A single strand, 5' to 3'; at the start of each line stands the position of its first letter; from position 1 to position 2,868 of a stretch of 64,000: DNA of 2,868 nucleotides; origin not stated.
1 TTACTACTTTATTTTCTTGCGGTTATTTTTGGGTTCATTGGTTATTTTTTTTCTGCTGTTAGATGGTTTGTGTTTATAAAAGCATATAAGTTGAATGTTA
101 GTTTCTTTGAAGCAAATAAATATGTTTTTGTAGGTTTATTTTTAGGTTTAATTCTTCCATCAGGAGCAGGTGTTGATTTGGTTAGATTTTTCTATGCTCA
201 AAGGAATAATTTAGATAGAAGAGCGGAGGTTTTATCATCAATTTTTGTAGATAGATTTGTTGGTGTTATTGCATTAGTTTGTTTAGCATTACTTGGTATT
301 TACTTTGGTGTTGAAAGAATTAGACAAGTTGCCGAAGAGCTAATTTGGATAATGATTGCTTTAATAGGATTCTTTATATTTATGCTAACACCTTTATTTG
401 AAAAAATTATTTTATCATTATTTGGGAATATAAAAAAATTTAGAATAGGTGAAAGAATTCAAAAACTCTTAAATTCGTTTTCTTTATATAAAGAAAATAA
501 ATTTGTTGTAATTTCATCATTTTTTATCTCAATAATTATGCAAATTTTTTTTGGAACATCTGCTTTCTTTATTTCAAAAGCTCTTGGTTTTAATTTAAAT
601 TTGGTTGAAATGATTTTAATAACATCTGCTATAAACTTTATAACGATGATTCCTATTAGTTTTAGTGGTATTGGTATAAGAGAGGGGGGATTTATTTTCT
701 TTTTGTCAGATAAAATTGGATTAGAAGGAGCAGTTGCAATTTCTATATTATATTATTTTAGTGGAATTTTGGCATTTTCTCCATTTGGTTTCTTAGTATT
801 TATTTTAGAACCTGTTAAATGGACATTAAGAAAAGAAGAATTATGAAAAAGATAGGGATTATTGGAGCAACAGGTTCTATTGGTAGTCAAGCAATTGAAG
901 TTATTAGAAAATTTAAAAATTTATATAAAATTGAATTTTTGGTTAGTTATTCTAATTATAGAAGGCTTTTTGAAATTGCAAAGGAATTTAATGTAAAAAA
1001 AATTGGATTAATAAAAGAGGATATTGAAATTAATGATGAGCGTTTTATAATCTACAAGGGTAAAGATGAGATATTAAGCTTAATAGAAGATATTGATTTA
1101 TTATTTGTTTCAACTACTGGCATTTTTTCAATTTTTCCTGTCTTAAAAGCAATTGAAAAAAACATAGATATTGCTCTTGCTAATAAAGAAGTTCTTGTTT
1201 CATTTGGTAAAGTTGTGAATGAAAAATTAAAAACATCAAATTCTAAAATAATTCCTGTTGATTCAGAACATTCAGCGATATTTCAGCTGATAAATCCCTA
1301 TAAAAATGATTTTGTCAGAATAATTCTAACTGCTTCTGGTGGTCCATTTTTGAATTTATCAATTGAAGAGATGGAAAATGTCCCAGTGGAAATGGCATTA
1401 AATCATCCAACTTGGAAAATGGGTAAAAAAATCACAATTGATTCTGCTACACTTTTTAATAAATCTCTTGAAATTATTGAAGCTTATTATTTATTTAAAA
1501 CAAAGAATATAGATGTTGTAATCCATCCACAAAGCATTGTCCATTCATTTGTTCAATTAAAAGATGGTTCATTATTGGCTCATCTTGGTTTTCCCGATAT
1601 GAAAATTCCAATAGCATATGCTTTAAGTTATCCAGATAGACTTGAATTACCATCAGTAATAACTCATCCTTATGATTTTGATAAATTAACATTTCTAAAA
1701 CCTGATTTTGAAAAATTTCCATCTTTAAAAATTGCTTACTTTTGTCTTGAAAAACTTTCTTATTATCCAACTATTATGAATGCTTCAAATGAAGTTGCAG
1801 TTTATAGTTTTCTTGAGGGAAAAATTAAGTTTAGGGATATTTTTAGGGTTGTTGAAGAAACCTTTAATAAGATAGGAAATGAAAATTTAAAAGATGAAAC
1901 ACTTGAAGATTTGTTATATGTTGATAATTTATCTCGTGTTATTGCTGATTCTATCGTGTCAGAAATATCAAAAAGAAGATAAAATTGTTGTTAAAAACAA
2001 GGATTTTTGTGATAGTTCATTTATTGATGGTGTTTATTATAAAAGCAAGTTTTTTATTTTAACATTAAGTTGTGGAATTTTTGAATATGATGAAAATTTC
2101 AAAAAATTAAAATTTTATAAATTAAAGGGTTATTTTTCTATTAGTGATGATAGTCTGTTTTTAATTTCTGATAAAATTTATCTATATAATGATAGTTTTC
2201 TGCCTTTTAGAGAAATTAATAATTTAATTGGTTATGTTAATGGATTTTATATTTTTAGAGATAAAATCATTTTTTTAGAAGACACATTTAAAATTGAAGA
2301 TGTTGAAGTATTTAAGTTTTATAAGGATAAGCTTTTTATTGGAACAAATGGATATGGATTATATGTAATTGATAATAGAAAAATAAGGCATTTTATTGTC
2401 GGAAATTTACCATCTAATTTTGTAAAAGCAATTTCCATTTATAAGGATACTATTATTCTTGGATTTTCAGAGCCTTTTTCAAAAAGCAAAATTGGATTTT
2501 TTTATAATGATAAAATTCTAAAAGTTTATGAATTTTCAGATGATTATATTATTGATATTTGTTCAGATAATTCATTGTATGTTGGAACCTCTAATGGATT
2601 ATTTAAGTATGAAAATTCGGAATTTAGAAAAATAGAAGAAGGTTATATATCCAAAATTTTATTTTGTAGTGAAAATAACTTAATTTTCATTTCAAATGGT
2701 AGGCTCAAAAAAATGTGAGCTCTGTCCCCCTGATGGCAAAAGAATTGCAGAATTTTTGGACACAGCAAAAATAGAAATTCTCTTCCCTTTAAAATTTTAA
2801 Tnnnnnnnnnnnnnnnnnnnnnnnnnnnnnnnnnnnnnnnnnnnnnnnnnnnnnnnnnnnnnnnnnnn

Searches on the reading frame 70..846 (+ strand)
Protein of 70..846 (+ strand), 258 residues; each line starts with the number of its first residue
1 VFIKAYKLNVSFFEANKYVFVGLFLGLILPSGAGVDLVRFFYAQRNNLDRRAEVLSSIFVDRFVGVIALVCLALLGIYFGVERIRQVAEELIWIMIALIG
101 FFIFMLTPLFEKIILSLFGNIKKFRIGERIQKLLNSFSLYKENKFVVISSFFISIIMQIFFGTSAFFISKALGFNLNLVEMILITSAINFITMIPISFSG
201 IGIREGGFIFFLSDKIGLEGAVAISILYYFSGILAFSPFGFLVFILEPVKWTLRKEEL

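Call 68: search_protein_families(library=pfam, proteins=[window:70-846:+], max_evalue=0.00001)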
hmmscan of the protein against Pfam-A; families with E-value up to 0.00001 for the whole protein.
window:70-846:+ (258 aa): 1 family
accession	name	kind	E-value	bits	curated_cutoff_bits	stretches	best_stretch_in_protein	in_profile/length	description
PF03706.18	LPG_synthase_TM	-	6.4e-28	98.5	33.4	1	2-230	57-292/302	Lysylphosphatidylglycerol synthase TM region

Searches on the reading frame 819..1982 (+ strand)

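Call 68: search_protein_families(library=pfam, proteins=[window:819-1982:+], max_evalue=0.00001)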
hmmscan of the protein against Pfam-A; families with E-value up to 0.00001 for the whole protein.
window:819-1982:+ (387 aa): 3 families
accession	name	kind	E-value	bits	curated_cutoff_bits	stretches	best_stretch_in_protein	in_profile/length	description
PF08436.17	DXP_redisom_C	-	2.4e-36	124.2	26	1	144-226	1-84/84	1-deoxy-D-xylulose 5-phosphate reductoisomerase C-terminal domain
PF13288.12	DXPR_C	-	1.9e-33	115.6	27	1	256-373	1-113/115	DXP reductoisomerase C-terminal domain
PF02670.22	DXP_reductoisom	-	3.5e-21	76.7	21.7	1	12-130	1-129/129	1-deoxy-D-xylulose 5-phosphate reductoisomerase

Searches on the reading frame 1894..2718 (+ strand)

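Call 68: search_protein_families(library=pfam, proteins=[window:1894-2718:+], max_evalue=0.00001)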
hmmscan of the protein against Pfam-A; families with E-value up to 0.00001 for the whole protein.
window:1894-2718:+ (274 aa): 0 families

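Call 72: search_protein_families(library=ncbifam, proteins=[window:1894-2718:+], max_evalue=1)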
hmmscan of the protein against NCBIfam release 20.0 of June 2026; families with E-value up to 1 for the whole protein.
window:1894-2718:+ (274 aa): 1 family
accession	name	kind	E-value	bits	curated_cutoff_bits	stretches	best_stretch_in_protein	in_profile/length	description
NF038177.1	epimerase_AlgG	equivalog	0.079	11.6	700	1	45-97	142-193/519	mannuronan 5-epimerase AlgG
